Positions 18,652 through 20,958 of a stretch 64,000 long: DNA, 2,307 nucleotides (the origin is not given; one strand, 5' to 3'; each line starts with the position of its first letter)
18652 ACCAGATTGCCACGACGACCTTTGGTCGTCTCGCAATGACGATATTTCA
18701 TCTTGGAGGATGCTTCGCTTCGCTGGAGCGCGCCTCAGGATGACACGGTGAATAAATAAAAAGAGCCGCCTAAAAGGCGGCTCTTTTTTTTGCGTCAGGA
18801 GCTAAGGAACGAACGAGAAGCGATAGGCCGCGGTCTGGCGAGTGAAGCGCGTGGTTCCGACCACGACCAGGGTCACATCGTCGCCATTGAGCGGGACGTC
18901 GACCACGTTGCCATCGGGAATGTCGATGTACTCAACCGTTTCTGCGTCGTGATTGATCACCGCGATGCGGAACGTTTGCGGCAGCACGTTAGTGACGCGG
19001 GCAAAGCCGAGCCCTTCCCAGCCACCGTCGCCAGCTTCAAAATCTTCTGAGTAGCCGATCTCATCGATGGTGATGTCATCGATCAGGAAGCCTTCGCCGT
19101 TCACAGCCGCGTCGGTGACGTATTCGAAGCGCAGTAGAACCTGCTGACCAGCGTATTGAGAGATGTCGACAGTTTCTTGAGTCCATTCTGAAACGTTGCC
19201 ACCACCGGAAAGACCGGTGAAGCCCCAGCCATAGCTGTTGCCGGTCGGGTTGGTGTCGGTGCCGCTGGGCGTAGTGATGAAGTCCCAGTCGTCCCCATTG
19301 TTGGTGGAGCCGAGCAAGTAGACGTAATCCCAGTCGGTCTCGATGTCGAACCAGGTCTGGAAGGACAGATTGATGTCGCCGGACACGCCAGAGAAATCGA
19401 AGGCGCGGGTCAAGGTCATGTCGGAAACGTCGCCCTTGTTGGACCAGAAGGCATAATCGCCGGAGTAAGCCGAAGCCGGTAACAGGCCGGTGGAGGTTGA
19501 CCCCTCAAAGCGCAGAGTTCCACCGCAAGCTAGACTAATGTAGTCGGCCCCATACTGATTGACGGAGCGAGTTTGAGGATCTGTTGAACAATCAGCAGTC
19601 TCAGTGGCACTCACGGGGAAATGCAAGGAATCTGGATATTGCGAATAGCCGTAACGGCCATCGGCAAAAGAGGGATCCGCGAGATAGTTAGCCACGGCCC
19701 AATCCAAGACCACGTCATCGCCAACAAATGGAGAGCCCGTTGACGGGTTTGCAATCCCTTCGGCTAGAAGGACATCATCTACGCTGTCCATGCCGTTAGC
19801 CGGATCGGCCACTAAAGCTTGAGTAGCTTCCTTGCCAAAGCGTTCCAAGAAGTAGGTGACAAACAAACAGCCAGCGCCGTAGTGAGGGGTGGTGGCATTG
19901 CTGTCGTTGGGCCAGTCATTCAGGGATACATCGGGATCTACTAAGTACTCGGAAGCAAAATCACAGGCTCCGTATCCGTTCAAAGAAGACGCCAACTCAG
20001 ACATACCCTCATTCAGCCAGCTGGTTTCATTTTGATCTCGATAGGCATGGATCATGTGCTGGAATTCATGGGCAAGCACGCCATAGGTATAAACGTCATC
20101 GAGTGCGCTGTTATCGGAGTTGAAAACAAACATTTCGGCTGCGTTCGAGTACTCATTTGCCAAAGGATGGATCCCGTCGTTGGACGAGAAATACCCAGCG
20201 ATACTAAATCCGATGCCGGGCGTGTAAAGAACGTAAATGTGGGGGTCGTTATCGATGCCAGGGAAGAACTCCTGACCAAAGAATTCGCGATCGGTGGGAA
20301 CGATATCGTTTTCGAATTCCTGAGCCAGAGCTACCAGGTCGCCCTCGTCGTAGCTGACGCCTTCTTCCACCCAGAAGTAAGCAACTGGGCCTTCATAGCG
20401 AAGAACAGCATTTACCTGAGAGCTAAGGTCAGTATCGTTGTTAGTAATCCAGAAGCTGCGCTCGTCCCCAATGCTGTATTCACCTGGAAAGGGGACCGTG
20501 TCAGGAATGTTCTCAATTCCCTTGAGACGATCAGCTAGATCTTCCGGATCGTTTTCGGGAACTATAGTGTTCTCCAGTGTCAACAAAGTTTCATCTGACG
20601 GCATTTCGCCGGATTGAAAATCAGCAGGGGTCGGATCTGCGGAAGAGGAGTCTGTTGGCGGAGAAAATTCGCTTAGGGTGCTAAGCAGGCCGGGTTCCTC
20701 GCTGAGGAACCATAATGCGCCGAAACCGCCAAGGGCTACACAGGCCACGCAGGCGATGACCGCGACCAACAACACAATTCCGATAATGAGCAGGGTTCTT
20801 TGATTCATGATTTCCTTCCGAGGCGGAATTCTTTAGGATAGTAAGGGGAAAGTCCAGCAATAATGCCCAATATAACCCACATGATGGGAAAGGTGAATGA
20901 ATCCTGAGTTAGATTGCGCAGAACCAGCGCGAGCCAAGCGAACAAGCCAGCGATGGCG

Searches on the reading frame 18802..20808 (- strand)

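Call 7: search_protein_families(library=ncbifam, proteins=[window:18802-20808:-])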
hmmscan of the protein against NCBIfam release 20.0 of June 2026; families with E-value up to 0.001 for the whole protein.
window:18802-20808:- (668 aa): 4 families
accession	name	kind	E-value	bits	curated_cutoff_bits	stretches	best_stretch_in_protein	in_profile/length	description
NF038111.1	rhom_dep_M36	equivalog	2e-09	35.4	1700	1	447-585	1022-1167/1315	rhombosortase-dependent M36 family metallopeptidase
NF045524.1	MXAN_6640_HExxH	subfamily_domain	2.1e-07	30.9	140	1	244-420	114-283/290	MXAN_6640 family putative metalloprotease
NF038128.1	choice_anch_J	domain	9.4e-06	25.9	30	1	454-581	52-162/162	choice-of-anchor J domain-containing protein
NF038112.1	myxo_dep_M36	subfamily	2.5e-05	21.6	1500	1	451-585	1021-1170/1604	myxosortase-dependent M36 family metallopeptidase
